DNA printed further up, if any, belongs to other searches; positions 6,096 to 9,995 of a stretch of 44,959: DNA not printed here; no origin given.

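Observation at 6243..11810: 1855-aa single polypeptide fusing three glycosyltransferase domains with TPR arrays, between flagellin and fliD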

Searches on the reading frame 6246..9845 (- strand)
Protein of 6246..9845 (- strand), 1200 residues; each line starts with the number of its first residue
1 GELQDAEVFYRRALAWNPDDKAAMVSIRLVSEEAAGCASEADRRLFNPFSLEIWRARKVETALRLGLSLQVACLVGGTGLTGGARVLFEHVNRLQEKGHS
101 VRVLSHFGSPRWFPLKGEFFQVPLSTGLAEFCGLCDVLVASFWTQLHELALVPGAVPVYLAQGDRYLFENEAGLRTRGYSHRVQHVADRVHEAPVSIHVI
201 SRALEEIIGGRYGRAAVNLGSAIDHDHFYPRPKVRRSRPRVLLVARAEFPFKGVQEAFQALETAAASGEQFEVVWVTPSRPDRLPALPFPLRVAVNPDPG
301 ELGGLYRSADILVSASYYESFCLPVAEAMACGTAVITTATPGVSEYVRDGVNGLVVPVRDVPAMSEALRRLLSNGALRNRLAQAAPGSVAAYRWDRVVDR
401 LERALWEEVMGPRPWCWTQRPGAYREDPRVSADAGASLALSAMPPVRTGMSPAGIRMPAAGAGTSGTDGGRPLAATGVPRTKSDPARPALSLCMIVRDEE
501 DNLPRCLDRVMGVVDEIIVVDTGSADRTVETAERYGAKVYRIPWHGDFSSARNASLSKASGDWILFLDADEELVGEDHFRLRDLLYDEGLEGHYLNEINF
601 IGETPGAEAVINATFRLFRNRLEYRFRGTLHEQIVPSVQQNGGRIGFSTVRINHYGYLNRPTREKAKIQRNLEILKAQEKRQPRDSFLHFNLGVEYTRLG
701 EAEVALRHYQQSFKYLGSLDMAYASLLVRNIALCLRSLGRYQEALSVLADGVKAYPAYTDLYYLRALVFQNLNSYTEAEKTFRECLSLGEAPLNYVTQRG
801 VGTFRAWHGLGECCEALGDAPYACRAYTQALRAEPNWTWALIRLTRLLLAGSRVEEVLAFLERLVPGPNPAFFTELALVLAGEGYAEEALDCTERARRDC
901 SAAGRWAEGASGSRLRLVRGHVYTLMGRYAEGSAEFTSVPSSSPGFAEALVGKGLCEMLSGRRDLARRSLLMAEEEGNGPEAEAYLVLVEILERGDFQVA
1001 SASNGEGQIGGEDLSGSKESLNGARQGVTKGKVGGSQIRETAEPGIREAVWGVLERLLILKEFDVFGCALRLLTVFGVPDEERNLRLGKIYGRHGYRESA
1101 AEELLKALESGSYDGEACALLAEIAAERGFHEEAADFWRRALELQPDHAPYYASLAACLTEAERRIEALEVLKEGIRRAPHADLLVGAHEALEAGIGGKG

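Call 57: search_protein_representatives(protein=window:6246-9845:-)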
Query: 1200 residues. Proteins with E-value up to 0.001 (for the whole library): 125158; up to 1e-10: 23129; up to 1e-30: 5388. The best 150 are listed.
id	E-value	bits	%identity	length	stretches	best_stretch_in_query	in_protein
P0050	2.7e-246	836.9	45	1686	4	486-973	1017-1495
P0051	9.8e-214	729.1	39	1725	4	473-968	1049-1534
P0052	1.1e-179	616.3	40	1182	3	486-896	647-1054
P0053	1.4e-178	612.7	41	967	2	487-1159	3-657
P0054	4.5e-165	568.0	49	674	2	490-963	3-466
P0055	1.0e-164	566.8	44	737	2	487-869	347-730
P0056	8.5e-162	557.1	38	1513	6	468-714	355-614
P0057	5.2e-160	551.2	44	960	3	488-999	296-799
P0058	7.9e-156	537.3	34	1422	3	480-873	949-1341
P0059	2.0e-152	526.1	39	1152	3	484-869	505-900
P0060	9.8e-151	520.5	42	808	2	494-815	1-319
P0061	1.5e-150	519.8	43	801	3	481-972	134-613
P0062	9.1e-149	514.0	43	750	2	488-833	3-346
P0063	1.7e-148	513.0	43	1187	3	459-993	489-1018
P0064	1.1e-147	510.3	45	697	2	483-989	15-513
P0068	6.4e-145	501.2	37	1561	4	65-409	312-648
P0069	1.4e-144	500.0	31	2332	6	473-862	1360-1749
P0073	3.0e-136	472.5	35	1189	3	482-987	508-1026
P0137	2.7e-100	353.4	99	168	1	1033-1200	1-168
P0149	2.6e-98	346.8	32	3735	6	463-898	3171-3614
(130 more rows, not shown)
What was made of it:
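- Tried and rejected: The exhaustive HMMER search replaced it (call 57).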

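Call 59: search_protein_families(library=pfam, proteins=[P0050, P0051, P0068, P0059, P0073], max_evalue=0.00001)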
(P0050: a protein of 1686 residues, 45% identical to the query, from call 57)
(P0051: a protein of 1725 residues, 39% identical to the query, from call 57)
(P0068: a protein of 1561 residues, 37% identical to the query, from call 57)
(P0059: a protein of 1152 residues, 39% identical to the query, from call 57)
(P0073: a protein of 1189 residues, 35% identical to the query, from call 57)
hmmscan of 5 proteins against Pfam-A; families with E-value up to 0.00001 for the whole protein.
P0050 (1686 aa): 31 families (the best 25 are shown)
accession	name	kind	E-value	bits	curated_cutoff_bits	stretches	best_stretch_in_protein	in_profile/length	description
PF07719.23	TPR_2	-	2.5e-31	105.6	27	0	1221-1246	5-30/34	Tetratricopeptide repeat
PF00535.33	Glycos_transf_2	-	1.2e-28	100.6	23.3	1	1022-1119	1-106/168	Glycosyl transferase family 2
PF08241.18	Methyltransf_11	-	7.9e-26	91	21.2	1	839-932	1-95/95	Methyltransferase domain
PF00515.34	TPR_1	-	8.6e-25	85.9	27.8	0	1221-1243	5-27/34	Tetratricopeptide repeat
PF13432.12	TPR_16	-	1.5e-24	86.5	32.7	0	1222-1289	2-64/65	Tetratricopeptide repeat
PF00534.26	Glycos_transf_1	-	6.5e-24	84.8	26.4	1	663-756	76-169/172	Glycosyl transferases group 1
PF13649.12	Methyltransf_25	-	8.5e-24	84.5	27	1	838-928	1-97/97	Methyltransferase domain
PF13847.12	Methyltransf_31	-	2.9e-23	82.6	27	1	835-973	4-132/145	Methyltransferase domain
PF13489.12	Methyltransf_23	-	1e-21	77.8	27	1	827-939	15-123/164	Methyltransferase domain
PF13428.12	TPR_14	-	1.8e-20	71.8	23.5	0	1260-1296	5-41/44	Tetratricopeptide repeat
PF13181.12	TPR_8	-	2.6e-20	71.2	25.7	0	1335-1365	1-31/34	Tetratricopeptide repeat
PF13692.12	Glyco_trans_1_4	-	2.9e-20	73.4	27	1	624-744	13-141/142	Glycosyl transferases group 1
PF14559.12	TPR_19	-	1.2e-19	70.8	25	1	1269-1315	4-50/68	Tetratricopeptide repeat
PF08242.18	Methyltransf_12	-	5.2e-19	69.2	30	1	839-929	1-97/98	Methyltransferase domain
PF13424.12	TPR_12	-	5.6e-15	55.7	30.1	1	1256-1319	3-74/77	Tetratricopeptide repeat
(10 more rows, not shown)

P0051 (1725 aa): 28 families (the best 25 are shown)
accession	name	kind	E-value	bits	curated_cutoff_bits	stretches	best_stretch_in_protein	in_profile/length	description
PF00535.33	Glycos_transf_2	-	4.5e-52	176.8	23.3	2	8-175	1-168/168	Glycosyl transferase family 2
PF07719.23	TPR_2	-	5.7e-28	95.1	27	0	1382-1409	5-32/34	Tetratricopeptide repeat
PF00515.34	TPR_1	-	1.8e-22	78.6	27.8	0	1264-1286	5-27/34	Tetratricopeptide repeat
PF14559.12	TPR_19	-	1.1e-21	77.3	25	1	326-383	1-58/68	Tetratricopeptide repeat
PF13428.12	TPR_14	-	1.7e-21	74.9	23.5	0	1305-1336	7-38/44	Tetratricopeptide repeat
PF13432.12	TPR_16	-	3.7e-21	75.6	32.7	0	1460-1501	13-53/65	Tetratricopeptide repeat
PF13424.12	TPR_12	-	2.8e-19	69.5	30.1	0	1245-1289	29-74/77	Tetratricopeptide repeat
PF00534.26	Glycos_transf_1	-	4.9e-19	68.9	26.4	1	594-741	12-169/172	Glycosyl transferases group 1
PF13692.12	Glyco_trans_1_4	-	2.9e-18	66.9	27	1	598-730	2-142/142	Glycosyl transferases group 1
PF13641.12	Glyco_tranf_2_3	-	4e-18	66.7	27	1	7-218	3-217/230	Glycosyltransferase like family 2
PF13489.12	Methyltransf_23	-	3e-17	63.3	27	1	817-966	22-162/164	Methyltransferase domain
PF13181.12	TPR_8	-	2.8e-16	58.7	25.7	0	1382-1406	5-29/34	Tetratricopeptide repeat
PF08241.18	Methyltransf_11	-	2e-14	54.4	21.2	1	822-914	1-95/95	Methyltransferase domain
PF10111.15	Glyco_tranf_2_2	-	6e-14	52.6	27.3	1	15-202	10-206/276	Glycosyltransferase like family 2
PF12895.13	ANAPC3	-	1.5e-12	48.1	27.2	0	1460-1535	5-79/82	Anaphase-promoting complex, cyclosome, subunit 3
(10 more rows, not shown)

P0068 (1561 aa): 30 families (the best 25 are shown)
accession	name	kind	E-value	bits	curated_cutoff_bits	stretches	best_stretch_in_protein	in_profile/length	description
PF00535.33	Glycos_transf_2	-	1.2e-29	103.9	23.3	1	24-190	1-167/168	Glycosyl transferase family 2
PF13489.12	Methyltransf_23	-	6e-25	88.3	27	1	691-843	20-163/164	Methyltransferase domain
PF14559.12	TPR_19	-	8.4e-24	84.1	25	2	1282-1334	2-54/68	Tetratricopeptide repeat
PF00534.26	Glycos_transf_1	-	1.5e-20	73.8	26.4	1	537-625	82-170/172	Glycosyl transferases group 1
PF07719.23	TPR_2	-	1.7e-20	71.8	27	0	1272-1303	2-33/34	Tetratricopeptide repeat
PF13692.12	Glyco_trans_1_4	-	4.2e-20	72.9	27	1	481-613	2-142/142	Glycosyl transferases group 1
PF13641.12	Glyco_tranf_2_3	-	3.5e-19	70.2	27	1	20-235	1-218/230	Glycosyltransferase like family 2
PF13428.12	TPR_14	-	4.5e-17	61.3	23.5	0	1125-1161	5-41/44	Tetratricopeptide repeat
PF08241.18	Methyltransf_11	-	2.8e-16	60.4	21.2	1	698-789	1-94/95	Methyltransferase domain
PF08242.18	Methyltransf_12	-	3e-14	54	30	1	698-788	1-98/98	Methyltransferase domain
PF13432.12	TPR_16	-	1.2e-13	51.7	32.7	1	1126-1180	2-56/65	Tetratricopeptide repeat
PF00515.34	TPR_1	-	4.4e-13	48.9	27.8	0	1125-1153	5-33/34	Tetratricopeptide repeat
PF13649.12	Methyltransf_25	-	1.1e-12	48.8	27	1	697-786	1-97/97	Methyltransferase domain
PF13847.12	Methyltransf_31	-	6.4e-12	45.8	27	1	694-794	4-113/145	Methyltransferase domain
PF13424.12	TPR_12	-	2e-11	44.3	30.1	1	1089-1152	9-76/77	Tetratricopeptide repeat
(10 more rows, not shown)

P0059 (1152 aa): 16 families
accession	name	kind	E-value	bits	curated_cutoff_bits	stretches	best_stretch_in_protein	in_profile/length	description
PF00535.33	Glycos_transf_2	-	2.9e-24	86.3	23.3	1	515-611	1-105/168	Glycosyl transferase family 2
PF13692.12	Glyco_trans_1_4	-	4.3e-24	85.8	27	1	330-460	3-141/142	Glycosyl transferases group 1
PF07719.23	TPR_2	-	1.2e-22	78.6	27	0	754-785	3-34/34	Tetratricopeptide repeat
PF00534.26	Glycos_transf_1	-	2.2e-22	79.9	26.4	1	342-473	28-170/172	Glycosyl transferases group 1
PF00515.34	TPR_1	-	7.2e-20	70.4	27.8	0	757-785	6-34/34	Tetratricopeptide repeat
PF13424.12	TPR_12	-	9e-12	45.5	30.1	0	693-742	26-76/77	Tetratricopeptide repeat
PF13181.12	TPR_8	-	3.2e-11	42.9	25.7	0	757-785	6-34/34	Tetratricopeptide repeat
PF13524.12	Glyco_trans_1_2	-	4e-11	43.5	25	1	382-489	33-143/144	Glycosyl transferase-like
PF13432.12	TPR_16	-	1.1e-10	42.2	32.7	0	758-818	3-63/65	Tetratricopeptide repeat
PF13176.12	TPR_7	-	8.5e-09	35.3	27.9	0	756-784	3-31/36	Tetratricopeptide repeat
PF20706.3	GT4-conflict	-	2e-08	34.1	26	1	285-434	148-320/385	Family 4 Glycosyltransferase in conflict systems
PF14559.12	TPR_19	-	2.9e-08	34.4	25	0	725-789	5-62/68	Tetratricopeptide repeat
PF13428.12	TPR_14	-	5.3e-08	33.2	23.5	0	756-791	5-40/44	Tetratricopeptide repeat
PF13704.12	Glyco_tranf_2_4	-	7.8e-08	33.2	27.5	1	521-601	1-88/98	Glycosyl transferase family 2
PF13371.12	TPR_9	-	1.8e-06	28.3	35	0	760-819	3-62/73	Tetratricopeptide repeat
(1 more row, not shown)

P0073 (1189 aa): 16 families
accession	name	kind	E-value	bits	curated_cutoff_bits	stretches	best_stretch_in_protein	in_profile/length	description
PF14559.12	TPR_19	-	2.8e-21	76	25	0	852-905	4-57/68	Tetratricopeptide repeat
PF00534.26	Glycos_transf_1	-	6.8e-18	65.2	26.4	1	371-463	77-169/172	Glycosyl transferases group 1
PF07719.23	TPR_2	-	1.3e-16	59.7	27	1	839-871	1-33/34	Tetratricopeptide repeat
PF13692.12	Glyco_trans_1_4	-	2.7e-16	60.5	27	1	320-452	2-142/142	Glycosyl transferases group 1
PF00535.33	Glycos_transf_2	-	4.8e-16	59.6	23.3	1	517-616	1-108/168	Glycosyl transferase family 2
PF13181.12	TPR_8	-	1.2e-14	53.6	25.7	0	839-870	1-32/34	Tetratricopeptide repeat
PF00515.34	TPR_1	-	1.4e-11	44.1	27.8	0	839-870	1-32/34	Tetratricopeptide repeat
PF13428.12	TPR_14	-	4.9e-11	42.6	23.5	1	840-879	2-41/44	Tetratricopeptide repeat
PF13432.12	TPR_16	-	7.2e-11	42.8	32.7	1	799-873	2-65/65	Tetratricopeptide repeat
PF23914.1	TPR_CcmH_CycH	-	3.3e-09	37.2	42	0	838-901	49-115/158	Cytochrome c-type biogenesis protein H TPR domain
PF13176.12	TPR_7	-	6.3e-08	32.6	27.9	0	845-873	5-33/36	Tetratricopeptide repeat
PF13431.12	TPR_17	-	3.3e-07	30.5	24.4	0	839-859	13-33/34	Tetratricopeptide repeat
PF13524.12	Glyco_trans_1_2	-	1.9e-06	28.3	25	1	373-479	33-142/144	Glycosyl transferase-like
PF13174.12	TPR_6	-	2.3e-06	28.3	26.3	0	840-870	1-31/33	Tetratricopeptide repeat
PF24575.1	TPR_Slam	-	3e-06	28.1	35.2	0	690-736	58-104/104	Surface lipoprotein assembly modifier, N-terminal TPR repeats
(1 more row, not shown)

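Call 60: find_encoding_contigs(protein=P0050, flank=8000, max_places=3)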
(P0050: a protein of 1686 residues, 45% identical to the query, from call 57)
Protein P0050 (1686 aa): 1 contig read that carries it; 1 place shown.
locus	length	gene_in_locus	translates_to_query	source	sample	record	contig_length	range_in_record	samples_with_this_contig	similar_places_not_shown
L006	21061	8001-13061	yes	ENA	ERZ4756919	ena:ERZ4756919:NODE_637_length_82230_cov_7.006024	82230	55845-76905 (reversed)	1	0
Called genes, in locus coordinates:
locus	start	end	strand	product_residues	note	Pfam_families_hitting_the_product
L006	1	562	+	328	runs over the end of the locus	PF00037:Fer4 (faint), PF12838:Fer4_7 (weak), PF13187:Fer4_9 (weak)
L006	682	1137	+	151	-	PF03243:MerB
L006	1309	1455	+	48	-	-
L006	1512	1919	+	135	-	-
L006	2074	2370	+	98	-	PF04316:FlgM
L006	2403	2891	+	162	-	PF05130:FlgN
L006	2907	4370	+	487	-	PF00460:Flg_bb_rod, PF22638:FlgK_D1, PF06429:Flg_bbr_C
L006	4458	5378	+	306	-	PF00669:Flagellin_N, PF00700:Flagellin_C (weak)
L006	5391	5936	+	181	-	PF02623:FliW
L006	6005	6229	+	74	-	PF02599:CsrA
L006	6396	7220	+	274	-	PF00669:Flagellin_N, PF00700:Flagellin_C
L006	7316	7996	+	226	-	PF00535:Glycos_transf_2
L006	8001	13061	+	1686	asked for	PF00534:Glycos_transf_1, PF13692:Glyco_trans_1_4, PF01209:Ubie_methyltran, PF05175:MTS, PF06325:PrmA, PF08241:Methyltransf_11, PF08242:Methyltransf_12, PF13489:Methyltransf_23, +26 more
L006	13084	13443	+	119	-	PF03646:FlaG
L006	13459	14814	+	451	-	PF02465:FliD_N, PF07196:Flagellin_IN, PF07195:FliD_C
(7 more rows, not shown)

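Call 61: find_encoding_contigs(protein=P0051, flank=8000, max_places=3)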
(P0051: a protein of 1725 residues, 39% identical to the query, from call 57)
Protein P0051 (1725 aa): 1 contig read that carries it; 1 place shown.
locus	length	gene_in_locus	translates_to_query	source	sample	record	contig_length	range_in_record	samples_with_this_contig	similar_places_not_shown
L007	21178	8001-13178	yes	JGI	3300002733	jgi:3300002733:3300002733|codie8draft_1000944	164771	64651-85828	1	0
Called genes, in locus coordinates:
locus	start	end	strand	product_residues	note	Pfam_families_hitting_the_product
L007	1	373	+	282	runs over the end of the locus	PF08668:HDOD, PF01966:HD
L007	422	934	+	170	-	PF13690:CheX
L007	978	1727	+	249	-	PF00460:Flg_bb_rod, PF22692:LlgE_F_G_D1, PF06429:Flg_bbr_C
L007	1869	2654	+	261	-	PF00460:Flg_bb_rod, PF22692:LlgE_F_G_D1, PF06429:Flg_bbr_C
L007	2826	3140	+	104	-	PF04316:FlgM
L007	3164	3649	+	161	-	PF05130:FlgN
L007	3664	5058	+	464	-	PF00460:Flg_bb_rod, PF22638:FlgK_D1, PF06429:Flg_bbr_C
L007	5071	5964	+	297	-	PF00669:Flagellin_N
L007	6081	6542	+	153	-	PF02623:FliW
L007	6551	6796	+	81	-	PF02599:CsrA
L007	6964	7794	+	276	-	PF00669:Flagellin_N, PF00700:Flagellin_C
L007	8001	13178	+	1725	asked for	PF00535:Glycos_transf_2, PF10111:Glyco_tranf_2_2, PF13641:Glyco_tranf_2_3, PF00534:Glycos_transf_1, PF13524:Glyco_trans_1_2, PF13692:Glyco_trans_1_4, PF07021:MetW, PF13489:Methyltransf_23, +21 more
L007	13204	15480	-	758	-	PF02353:CMAS (faint), PF13489:Methyltransf_23, PF08241:Methyltransf_11, PF08242:Methyltransf_12, PF13649:Methyltransf_25, PF13847:Methyltransf_31 (weak), PF00534:Glycos_transf_1, PF13692:Glyco_trans_1_4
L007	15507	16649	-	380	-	PF13641:Glyco_tranf_2_3, PF00535:Glycos_transf_2, PF10111:Glyco_tranf_2_2, PF00515:TPR_1 (faint)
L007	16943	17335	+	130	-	PF03646:FlaG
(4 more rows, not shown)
